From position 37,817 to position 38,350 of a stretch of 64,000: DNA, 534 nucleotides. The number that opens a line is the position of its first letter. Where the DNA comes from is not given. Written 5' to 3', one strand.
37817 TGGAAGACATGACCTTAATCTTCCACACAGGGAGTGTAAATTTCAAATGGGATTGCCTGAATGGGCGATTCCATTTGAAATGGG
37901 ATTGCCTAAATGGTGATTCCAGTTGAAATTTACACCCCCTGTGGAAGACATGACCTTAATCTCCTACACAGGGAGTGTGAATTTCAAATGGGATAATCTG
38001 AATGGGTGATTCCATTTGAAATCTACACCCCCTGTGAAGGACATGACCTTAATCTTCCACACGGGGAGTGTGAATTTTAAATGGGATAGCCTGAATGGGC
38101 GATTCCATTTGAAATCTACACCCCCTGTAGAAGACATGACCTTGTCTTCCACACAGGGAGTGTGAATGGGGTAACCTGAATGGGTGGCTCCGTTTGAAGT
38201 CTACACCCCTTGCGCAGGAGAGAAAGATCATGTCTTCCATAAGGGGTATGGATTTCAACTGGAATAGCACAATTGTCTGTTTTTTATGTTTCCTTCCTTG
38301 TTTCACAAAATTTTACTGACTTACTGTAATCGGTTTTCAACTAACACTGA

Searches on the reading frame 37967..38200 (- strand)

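Call 57: search_protein_families(library=pfam, proteins=[window:37967-38200:-], max_evalue=0.01)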
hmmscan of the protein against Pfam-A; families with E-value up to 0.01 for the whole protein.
window:37967-38200:- (78 aa): 2 families
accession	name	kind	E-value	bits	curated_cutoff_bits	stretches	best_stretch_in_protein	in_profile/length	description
PF22411.1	Mre11_2nd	-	0.0012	19.2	27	0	28-51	33-56/59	Mre11 nuclease, second domain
PF02815.25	MIR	-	0.0027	18.1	25.6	0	48-73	50-77/185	MIR domain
